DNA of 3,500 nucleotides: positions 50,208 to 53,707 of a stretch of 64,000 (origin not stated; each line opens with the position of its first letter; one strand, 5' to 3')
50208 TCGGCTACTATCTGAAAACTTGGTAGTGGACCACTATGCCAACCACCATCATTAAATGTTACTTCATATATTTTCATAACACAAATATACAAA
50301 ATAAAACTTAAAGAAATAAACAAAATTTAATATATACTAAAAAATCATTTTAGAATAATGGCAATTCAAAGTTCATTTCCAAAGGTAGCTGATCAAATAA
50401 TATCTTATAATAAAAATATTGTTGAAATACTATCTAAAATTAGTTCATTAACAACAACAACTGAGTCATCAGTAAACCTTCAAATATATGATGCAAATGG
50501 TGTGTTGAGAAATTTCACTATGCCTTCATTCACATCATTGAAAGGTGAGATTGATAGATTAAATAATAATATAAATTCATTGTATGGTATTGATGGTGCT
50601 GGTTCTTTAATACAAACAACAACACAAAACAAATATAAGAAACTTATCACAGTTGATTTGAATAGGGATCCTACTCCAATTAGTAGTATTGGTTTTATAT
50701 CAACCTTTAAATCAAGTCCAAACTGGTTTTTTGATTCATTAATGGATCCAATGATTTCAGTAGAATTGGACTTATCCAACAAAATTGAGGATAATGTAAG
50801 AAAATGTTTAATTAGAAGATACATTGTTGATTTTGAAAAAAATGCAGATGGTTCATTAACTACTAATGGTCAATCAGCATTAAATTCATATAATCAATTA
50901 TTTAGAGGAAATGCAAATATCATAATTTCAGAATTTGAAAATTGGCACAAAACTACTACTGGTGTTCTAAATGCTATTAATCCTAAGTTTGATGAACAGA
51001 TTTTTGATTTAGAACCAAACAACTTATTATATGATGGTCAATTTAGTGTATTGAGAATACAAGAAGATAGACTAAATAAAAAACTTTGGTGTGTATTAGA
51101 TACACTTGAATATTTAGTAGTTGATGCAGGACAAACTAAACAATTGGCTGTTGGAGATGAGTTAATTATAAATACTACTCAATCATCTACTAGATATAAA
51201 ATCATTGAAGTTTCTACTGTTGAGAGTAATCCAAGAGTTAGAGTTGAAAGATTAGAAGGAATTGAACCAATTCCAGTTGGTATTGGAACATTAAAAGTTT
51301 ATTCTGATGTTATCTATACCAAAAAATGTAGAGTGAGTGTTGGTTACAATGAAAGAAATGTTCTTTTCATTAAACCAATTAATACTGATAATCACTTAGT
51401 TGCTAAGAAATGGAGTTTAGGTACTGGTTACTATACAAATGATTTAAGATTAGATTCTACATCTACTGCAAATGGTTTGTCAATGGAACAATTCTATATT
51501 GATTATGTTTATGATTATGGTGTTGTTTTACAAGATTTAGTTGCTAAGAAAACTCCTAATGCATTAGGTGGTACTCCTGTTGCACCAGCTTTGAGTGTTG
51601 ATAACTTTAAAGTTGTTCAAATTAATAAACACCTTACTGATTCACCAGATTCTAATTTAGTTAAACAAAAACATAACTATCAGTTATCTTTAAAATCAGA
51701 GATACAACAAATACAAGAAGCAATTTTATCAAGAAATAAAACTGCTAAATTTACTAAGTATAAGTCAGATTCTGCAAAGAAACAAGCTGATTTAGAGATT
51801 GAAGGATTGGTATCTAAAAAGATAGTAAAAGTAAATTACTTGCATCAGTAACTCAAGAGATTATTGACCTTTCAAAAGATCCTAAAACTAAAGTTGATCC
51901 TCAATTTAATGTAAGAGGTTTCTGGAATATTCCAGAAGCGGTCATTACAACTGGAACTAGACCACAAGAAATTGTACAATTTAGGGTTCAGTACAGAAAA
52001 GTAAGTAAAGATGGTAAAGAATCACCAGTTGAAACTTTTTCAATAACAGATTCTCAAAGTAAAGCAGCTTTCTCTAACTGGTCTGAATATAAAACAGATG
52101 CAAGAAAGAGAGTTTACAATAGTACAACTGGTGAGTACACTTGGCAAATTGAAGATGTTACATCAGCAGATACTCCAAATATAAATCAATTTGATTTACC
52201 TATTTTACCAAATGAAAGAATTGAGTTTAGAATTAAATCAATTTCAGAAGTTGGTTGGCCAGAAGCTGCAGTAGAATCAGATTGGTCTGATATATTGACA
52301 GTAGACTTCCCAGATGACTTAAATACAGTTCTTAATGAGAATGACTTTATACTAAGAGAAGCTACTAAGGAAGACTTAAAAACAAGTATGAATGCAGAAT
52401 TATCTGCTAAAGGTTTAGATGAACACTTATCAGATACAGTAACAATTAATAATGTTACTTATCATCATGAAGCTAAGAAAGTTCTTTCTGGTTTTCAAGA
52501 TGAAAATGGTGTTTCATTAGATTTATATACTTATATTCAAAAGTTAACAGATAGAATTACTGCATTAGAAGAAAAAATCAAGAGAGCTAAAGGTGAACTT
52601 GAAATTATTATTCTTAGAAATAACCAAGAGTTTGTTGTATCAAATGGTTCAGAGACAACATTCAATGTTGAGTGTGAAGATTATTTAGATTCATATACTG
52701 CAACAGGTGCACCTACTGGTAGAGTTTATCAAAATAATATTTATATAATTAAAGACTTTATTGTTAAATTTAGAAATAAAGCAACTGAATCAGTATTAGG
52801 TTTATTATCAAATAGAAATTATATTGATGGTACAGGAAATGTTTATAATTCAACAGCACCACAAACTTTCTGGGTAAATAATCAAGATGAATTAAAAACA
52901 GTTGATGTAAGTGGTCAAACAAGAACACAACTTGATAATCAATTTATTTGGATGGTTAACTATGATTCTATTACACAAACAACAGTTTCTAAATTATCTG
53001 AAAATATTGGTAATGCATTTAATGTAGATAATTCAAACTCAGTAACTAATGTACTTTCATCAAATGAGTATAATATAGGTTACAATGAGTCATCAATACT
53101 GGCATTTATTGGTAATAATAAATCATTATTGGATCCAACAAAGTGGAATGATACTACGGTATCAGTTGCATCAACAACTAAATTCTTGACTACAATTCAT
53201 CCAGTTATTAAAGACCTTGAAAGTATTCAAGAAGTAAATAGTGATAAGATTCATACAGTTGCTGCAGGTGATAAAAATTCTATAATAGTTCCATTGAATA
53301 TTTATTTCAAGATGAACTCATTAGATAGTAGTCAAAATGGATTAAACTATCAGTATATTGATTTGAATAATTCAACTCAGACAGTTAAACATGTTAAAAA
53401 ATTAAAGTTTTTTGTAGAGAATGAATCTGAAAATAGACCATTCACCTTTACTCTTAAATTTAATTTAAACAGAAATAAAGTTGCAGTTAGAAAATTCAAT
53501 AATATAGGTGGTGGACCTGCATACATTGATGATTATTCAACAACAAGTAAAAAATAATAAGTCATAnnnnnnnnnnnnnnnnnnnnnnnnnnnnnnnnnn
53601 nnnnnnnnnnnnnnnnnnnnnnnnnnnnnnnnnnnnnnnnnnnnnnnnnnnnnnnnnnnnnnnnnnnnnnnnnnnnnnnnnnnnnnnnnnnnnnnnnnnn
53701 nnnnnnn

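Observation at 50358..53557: Apparent -1 frameshift joining two structural ORFs at an A5 run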

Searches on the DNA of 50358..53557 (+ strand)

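Call 20: search_dna_similar(query=window:50358-53557:+, collection=phages, mode=near, max_rows=10)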
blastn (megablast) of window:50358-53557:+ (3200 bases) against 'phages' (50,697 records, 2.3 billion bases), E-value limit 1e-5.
Records with a match: 1; places in all: 1; records where one place covers at least 80% of the query: 1.
Best place of each record, by identity: 60-80% 1.
By first word of the organism name: uncultured 1.
By host as written in the record: - 1.
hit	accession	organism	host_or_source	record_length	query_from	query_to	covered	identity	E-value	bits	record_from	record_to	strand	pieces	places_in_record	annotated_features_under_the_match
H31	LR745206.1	uncultured phage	metagenomic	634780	16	3124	97%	75.5%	0e+0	1463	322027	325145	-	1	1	record has no annotation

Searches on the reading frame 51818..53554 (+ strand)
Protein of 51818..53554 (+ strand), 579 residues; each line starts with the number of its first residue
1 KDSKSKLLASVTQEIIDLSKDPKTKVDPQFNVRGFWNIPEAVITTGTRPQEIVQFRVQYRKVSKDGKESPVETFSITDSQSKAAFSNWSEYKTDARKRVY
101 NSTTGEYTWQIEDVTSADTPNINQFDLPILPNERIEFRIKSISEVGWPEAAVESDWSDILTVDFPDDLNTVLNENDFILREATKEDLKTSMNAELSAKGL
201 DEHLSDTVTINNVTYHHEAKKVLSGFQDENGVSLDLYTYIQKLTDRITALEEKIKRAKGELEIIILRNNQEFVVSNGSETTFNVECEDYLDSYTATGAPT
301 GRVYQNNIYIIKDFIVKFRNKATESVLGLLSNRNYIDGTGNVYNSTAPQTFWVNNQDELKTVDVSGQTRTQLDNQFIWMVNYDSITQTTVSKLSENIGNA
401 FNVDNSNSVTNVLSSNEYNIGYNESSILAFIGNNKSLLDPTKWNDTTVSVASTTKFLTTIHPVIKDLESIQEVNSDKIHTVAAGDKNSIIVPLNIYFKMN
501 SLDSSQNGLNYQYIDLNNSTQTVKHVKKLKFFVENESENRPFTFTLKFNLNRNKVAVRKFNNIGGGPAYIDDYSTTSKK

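Call 6: search_protein_families(library=phrogs, proteins=[window:51818-53554:+], max_evalue=0.01)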
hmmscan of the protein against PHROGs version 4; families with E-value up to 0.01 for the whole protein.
window:51818-53554:+ (579 aa): 1 family
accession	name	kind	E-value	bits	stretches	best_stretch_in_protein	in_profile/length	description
phrog_29329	-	unknown function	1.7e-47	162.7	1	3-310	474-784/1092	-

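Call 44: search_protein_families(library=pfam, proteins=[window:51821-53554:+], max_evalue=0.1)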
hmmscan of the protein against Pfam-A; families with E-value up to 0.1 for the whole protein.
window:51821-53554:+ (578 aa): 2 families
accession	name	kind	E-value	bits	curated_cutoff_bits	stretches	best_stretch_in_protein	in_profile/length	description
PF15009.12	STING_LBD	-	0.014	15.2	27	1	240-313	20-94/182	STING ligand-binding domain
PF03562.22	MltA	-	0.027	14.9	24.3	0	317-387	44-113/163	MltA specific insert domain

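Call 100: find_homologous_proteins(query=window:51821-53554:+, max_evalue=1e-10)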
Query window:51821-53554:+ (578 aa): 174 proteins with E <= 1e-10 among 8000 candidates; the best 120 are listed.
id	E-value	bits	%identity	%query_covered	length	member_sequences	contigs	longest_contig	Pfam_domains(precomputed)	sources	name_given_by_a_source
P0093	9.5e-271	917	71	97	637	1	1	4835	-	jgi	jgi:hypothetical protein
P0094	4.6e-269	912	71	97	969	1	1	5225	-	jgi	-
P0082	4.9e-269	912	71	97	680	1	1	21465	-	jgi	jgi:hypothetical protein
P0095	5.3e-268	908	70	97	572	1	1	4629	-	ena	-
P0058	2.2e-267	906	70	97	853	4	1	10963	-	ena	-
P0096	2.8e-267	906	70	97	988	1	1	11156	-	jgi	jgi:hypothetical protein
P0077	6.7e-267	905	70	97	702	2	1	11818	-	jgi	jgi:hypothetical protein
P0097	8.1e-267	904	70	97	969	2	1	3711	-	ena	-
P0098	1.6e-265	900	70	97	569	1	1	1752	-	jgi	jgi:hypothetical protein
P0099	1.9e-263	893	70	96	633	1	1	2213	-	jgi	-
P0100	1.7e-262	890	70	94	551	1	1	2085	-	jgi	jgi:hypothetical protein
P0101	8.1e-262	888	69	97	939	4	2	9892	-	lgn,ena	-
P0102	2.6e-261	886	68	97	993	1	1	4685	-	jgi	jgi:hypothetical protein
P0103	5.9e-261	885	96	72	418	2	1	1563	-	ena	-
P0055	6.3e-261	885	68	97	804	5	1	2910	-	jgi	jgi:hypothetical protein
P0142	7.8e-179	614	60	76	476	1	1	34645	-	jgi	-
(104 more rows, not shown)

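Call 102: find_encoding_contigs(protein=P0142, flank=2500, max_places=2)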
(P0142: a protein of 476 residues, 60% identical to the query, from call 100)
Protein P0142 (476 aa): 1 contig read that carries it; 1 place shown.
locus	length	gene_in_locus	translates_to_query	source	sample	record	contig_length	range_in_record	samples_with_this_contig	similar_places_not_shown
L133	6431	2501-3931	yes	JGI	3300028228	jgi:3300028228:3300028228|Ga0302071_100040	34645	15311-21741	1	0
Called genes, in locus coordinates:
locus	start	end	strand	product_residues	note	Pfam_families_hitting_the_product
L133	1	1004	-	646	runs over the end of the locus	PF22745:Nlig-Ia (weak), PF01653:DNA_ligase_aden, PF03120:OB_DNA_ligase, PF00533:BRCT, PF12738:PTCB-BRCT (faint)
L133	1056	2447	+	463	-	-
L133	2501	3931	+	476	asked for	-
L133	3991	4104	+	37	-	-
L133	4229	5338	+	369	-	-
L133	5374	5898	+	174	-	-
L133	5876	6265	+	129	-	-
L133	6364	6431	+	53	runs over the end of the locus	-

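Call 103: find_encoding_contigs(protein=P0095, flank=2500, max_places=2)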
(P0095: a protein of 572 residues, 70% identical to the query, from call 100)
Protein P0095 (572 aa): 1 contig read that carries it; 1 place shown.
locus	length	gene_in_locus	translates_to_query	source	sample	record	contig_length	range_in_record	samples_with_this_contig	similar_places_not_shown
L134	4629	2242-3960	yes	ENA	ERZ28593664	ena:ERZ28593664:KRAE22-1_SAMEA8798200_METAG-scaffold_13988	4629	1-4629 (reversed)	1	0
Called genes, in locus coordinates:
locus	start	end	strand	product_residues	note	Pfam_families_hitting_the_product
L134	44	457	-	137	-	-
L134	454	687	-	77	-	-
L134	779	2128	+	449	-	-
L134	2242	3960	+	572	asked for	-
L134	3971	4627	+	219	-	?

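Call 104: find_encoding_contigs(protein=P0098, flank=2500, max_places=2)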
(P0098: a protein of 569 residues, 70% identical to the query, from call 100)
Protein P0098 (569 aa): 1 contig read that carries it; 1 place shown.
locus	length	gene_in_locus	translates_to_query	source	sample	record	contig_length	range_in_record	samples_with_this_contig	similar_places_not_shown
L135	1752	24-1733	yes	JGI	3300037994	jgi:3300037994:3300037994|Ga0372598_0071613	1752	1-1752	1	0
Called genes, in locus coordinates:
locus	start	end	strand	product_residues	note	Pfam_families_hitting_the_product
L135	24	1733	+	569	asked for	-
